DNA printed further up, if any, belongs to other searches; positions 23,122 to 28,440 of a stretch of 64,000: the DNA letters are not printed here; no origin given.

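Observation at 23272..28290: GH15 + CBM48 + GH13 in one 1672-aa ORF joined by an internal MYXO-CTERM-like / lipoprotein-signal-like hydrophobic hairpin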

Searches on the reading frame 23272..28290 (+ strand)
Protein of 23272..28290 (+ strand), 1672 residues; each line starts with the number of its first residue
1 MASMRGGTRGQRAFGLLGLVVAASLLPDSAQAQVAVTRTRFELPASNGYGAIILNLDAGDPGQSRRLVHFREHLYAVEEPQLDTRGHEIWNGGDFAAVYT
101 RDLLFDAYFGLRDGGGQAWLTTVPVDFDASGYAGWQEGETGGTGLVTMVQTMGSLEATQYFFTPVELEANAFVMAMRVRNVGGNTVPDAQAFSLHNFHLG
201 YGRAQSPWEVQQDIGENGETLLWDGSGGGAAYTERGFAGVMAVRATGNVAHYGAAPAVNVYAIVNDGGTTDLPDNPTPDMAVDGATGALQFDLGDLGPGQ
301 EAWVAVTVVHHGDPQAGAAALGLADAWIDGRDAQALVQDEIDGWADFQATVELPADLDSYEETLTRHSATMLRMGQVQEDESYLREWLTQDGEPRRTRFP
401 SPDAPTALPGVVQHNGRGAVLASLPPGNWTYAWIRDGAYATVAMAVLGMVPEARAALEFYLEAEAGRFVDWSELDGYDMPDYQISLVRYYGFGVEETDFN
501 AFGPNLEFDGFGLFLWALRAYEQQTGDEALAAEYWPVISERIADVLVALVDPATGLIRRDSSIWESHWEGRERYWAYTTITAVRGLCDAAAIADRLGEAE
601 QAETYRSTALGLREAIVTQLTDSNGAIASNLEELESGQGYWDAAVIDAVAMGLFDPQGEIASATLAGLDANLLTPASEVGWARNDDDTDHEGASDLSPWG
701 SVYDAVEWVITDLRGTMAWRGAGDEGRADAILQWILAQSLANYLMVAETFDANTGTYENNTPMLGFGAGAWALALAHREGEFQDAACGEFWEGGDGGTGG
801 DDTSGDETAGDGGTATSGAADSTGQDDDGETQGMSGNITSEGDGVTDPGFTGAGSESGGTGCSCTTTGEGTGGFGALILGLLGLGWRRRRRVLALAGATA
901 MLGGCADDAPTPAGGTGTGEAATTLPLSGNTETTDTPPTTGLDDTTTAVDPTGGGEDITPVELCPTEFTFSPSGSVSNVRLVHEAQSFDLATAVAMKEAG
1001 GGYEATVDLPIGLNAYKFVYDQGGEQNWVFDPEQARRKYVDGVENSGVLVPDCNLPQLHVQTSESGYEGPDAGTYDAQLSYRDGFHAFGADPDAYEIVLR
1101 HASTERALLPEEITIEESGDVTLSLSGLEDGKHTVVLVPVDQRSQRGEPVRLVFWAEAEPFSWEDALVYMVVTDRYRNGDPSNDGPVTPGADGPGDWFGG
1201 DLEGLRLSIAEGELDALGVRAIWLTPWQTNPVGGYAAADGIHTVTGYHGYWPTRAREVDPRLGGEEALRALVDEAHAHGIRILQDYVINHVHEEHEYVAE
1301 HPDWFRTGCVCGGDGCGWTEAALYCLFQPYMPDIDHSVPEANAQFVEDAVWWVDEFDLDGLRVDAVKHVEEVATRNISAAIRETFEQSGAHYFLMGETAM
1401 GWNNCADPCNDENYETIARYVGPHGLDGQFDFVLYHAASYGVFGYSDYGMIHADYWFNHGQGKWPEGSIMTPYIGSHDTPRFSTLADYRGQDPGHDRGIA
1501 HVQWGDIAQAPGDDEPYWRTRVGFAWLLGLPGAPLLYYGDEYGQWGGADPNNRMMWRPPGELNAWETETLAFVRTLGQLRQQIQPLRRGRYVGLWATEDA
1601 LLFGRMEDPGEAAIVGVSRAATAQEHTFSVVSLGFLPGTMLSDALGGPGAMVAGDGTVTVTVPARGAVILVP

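Call 3: search_protein_families(library=pfam, proteins=[window:23272-28290:+], max_evalue=0.01)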
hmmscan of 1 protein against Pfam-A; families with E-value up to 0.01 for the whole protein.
window:23272-28290:+ (1672 aa): 2 families
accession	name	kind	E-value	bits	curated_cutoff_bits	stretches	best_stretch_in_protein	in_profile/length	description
PF00128.31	Alpha-amylase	-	1.2e-29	104.3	22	1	1171-1546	2-358/446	Alpha amylase, catalytic domain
PF00723.27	Glyco_hydro_15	-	2.3e-12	47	22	1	417-658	23-261/427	Glycosyl hydrolases family 15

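Call 4: search_protein_families(library=ncbifam, proteins=[window:23272-28290:+], max_evalue=1)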
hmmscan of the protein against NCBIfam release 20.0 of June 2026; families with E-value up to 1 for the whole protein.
window:23272-28290:+ (1672 aa): 40 families (the best 25 are shown)
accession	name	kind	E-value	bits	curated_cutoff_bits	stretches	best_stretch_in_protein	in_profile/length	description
NF007058.0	PRK09505.2-3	equivalog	2.1e-31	108.8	897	1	1155-1291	199-337/742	alpha-amylase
NF007051.0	PRK09505.1-1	equivalog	1.6e-29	102.5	864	2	1156-1291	189-326/686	alpha-amylase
NF007060.0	PRK09505.2-5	equivalog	3.7e-28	97.9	790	2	1158-1290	186-321/690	alpha-amylase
NF007052.0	PRK09505.1-2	equivalog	2.3e-27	95.5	749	2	1158-1291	181-316/677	alpha-amylase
NF008051.0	PRK10785.1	equivalog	6e-27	94.1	568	2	1519-1634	461-572/607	maltodextrin glucosidase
NF007053.0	PRK09505.1-3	equivalog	7e-26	90.6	1269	2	1157-1292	182-319/687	alpha-amylase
NF007057.0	PRK09505.2-2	equivalog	1.5e-25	89.5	931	2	1158-1291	191-326/694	alpha-amylase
NF007054.0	PRK09505.1-4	equivalog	2.4e-25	89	1385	2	1158-1291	181-316/676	alpha-amylase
NF007055.0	PRK09505.1-6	equivalog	3e-25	88.5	1458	1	1158-1291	180-315/675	alpha-amylase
NF041090.1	Cyc-maltodext_AglB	equivalog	3e-24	85.7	540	2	1528-1670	316-454/470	cyclomaltodextrinase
NF007059.0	PRK09505.2-4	equivalog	6.1e-23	81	865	1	1158-1291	181-316/683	alpha-amylase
TIGR02456.1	treS_nterm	equivalog_domain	1.1e-16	60.5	678.35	3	1199-1300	24-110/539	maltose alpha-D-glucosyltransferase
NF011083.0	PRK14510.1-2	equivalog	2.1e-13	48.7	1322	2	1473-1623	480-622/1186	bifunctional glycogen debranching protein GlgX/4-alpha-glucanotransferase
TIGR02402.1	trehalose_TreZ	equivalog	2.9e-13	49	538.8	1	1246-1401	144-285/545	malto-oligosyltrehalose trehalohydrolase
TIGR01577.1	oligosac_amyl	hypoth_equivalog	2.5e-11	42.9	820.7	1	427-661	290-493/616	oligosaccharide amylase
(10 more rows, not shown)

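Call 7: find_homologous_proteins(query=window:23272-28287:+, max_evalue=1e-10)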
Query window:23272-28287:+ (1672 aa): 45 proteins with E <= 1e-10 among 8000 candidates.
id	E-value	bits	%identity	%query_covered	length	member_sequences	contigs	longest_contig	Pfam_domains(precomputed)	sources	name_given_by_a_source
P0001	0.0e+0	3845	100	99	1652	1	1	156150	PF00128.32,PF00723.28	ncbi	ncbi:MAG: alpha-amylase family glycosyl hydrolase [Myxococcota bacterium]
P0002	0.0e+0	2936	77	100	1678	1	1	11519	PF00128.32,PF00723.28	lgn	-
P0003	0.0e+0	2884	75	99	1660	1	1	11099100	PF00128.32,PF00723.28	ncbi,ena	-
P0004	0.0e+0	2883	75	99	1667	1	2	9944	PF00128.32,PF00723.28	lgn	-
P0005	0.0e+0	2588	75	90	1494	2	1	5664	PF00128.32,PF00723.28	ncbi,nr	ncbi:MAG: hypothetical protein K0V04_35410 [Deltaproteobacteria bacterium]|nr:hypothetical protein [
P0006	0.0e+0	2309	63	99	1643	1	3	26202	PF00128.32,PF00723.28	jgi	jgi:neopullulanase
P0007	0.0e+0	2303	61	99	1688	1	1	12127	PF00128.32,PF00723.28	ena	-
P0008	0.0e+0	2303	62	100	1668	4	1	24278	PF00128.32,PF00723.28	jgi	jgi:glycosidase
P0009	0.0e+0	2275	62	98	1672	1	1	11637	PF00128.32,PF16561.12,PF00723.28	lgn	-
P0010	0.0e+0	2264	62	99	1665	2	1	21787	PF00128.32,PF00723.28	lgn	-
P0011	0.0e+0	2264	61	99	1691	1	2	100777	PF00128.32,PF00723.28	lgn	-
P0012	0.0e+0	2234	60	100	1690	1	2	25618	PF00128.32,PF16561.12,PF00723.28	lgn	-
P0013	0.0e+0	2222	61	99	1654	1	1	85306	PF00128.32,PF00723.28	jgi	jgi:MYXO-CTERM domain-containing protein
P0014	0.0e+0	2106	58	99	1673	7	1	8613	PF00128.32,PF16561.12,PF00723.28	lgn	-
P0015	0.0e+0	2086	62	44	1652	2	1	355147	PF00128.32,PF00723.28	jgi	jgi:MYXO-CTERM domain-containing protein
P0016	0.0e+0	2083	57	99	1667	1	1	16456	PF00128.32,PF00723.28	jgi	-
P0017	0.0e+0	2076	58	99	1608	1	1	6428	PF00128.32,PF16561.12,PF00723.28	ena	-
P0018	0.0e+0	2074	65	47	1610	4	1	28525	PF00128.32,PF00723.28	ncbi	-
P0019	0.0e+0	2073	58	99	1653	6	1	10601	PF00128.32,PF00723.28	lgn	-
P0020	0.0e+0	2055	57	99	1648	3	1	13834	PF00128.32,PF00723.28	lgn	-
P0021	0.0e+0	2052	58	99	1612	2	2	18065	PF00128.32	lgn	-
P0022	0.0e+0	1241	53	66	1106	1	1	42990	PF00723.28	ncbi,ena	-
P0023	3.6e-283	961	38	99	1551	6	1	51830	PF00128.32,PF16561.12,PF00723.28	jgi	-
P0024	2.5e-276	939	58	45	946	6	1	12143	PF00723.28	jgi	jgi:MYXO-CTERM domain-containing protein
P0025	2.6e-274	932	56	45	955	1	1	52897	PF00723.28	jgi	jgi:Glycosyl hydrolases family 15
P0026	1.2e-273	930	57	46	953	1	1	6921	PF00723.28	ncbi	-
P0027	2.4e-272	925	56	47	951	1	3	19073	PF00723.28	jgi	jgi:GH15 family glucan-1,4-alpha-glucosidase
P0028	4.9e-268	911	55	47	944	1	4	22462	PF00723.28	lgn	-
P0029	7.9e-267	907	56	47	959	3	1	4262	PF00723.28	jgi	jgi:GH15 family glucan-1,4-alpha-glucosidase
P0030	2.5e-264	899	56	46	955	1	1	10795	PF00723.28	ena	-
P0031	5.7e-261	888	54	47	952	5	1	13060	PF00723.28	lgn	-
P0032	5.5e-259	881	54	46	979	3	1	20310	PF00723.28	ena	-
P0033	5.2e-256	871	55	46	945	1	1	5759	PF00723.28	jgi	jgi:GH15 family glucan-1,4-alpha-glucosidase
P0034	9.2e-254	864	53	47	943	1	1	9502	PF00723.28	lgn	-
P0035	8.1e-250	851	52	45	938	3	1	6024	PF00723.28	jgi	jgi:hypothetical protein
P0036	4.3e-227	775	51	46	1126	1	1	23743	PF04231.20,PF00723.28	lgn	-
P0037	6.1e-178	612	45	46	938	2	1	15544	PF00723.28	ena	-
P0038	3.0e-177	610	46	46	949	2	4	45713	PF00723.28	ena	-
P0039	3.3e-172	593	43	47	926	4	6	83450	PF00723.28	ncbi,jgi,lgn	jgi:hypothetical protein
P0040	3.8e-170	587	42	48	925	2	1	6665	PF00723.28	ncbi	-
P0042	9.7e-92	327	35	44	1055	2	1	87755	PF00008.34,PF00723.28,PF23106.2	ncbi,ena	-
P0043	3.5e-80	288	32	46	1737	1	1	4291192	PF09137.18,PF00723.28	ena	-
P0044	2.0e-76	276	34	44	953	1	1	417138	PF00801.27,PF17963.8,PF00723.28,PF18911.7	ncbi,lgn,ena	-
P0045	5.2e-16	76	26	31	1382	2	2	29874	PF00128.32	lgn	-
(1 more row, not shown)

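Call 11: find_encoding_contigs(protein=P0025, flank=8000, max_places=2)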
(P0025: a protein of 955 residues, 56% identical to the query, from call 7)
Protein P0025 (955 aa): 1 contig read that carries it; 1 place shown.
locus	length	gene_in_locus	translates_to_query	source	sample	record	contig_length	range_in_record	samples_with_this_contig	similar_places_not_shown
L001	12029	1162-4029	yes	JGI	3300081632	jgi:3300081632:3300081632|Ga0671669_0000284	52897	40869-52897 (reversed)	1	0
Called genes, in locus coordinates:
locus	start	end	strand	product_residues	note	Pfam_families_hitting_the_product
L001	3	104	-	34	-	?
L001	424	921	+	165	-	-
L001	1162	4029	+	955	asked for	PF00723:Glyco_hydro_15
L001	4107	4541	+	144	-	PF21893:DUF6918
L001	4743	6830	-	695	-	PF00009:GTP_EFTU, PF03144:GTP_EFTU_D2, PF22042:EF-G_D2, PF14492:EFG_III, PF16658:RF3_C (weak), PF03764:EFG_IV, PF00679:EFG_C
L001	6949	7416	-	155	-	PF11717:Tudor-knot (faint), PF18115:Tudor_3 (faint), PF22732:MSL3_chromo-like (faint)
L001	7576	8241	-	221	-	-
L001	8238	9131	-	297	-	PF01145:Band_7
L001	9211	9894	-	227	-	PF12804:NTP_transf_3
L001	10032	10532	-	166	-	-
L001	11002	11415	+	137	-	-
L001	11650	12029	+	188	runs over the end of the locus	PF00376:MerR, PF13411:MerR_1, PF09278:MerR-DNA-bind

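Call 12: find_encoding_contigs(protein=P0039, flank=8000, max_places=2)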
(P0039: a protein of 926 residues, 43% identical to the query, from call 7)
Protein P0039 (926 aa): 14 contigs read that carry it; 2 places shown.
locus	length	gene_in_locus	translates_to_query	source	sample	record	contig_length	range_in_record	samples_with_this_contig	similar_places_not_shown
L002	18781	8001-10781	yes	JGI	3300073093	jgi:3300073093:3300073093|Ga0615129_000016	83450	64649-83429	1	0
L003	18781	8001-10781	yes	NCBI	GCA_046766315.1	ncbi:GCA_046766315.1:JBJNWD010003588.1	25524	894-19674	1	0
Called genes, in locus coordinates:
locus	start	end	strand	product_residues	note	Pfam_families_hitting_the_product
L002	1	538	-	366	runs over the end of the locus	PF00005:ABC_tran, PF13304:AAA_21 (faint), PF08402:TOBE_2, PF03459:TOBE (weak)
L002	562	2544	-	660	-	PF00128:Alpha-amylase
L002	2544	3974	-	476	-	PF02264:LamB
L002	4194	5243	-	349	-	PF00158:Sigma54_activat, PF13191:AAA_16 (weak), PF14532:Sigma54_activ_2, PF07728:AAA_5 (weak), PF00004:AAA (weak)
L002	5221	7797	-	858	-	PF00069:Pkinase, PF03109:ABC1 (faint), PF07714:PK_Tyr_Ser-Thr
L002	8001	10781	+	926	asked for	PF00723:Glyco_hydro_15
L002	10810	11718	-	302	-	PF00582:Usp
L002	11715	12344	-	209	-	PF13521:AAA_28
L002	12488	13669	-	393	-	PF12728:HTH_17, PF00285:Citrate_synt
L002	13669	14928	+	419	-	PF00285:Citrate_synt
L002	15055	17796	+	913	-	PF00069:Pkinase, PF07714:PK_Tyr_Ser-Thr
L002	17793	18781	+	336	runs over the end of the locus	?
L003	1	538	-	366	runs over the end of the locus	PF00005:ABC_tran, PF13304:AAA_21 (faint), PF08402:TOBE_2, PF03459:TOBE (weak)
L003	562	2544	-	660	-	PF00128:Alpha-amylase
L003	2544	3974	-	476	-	PF02264:LamB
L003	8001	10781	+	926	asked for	PF00723:Glyco_hydro_15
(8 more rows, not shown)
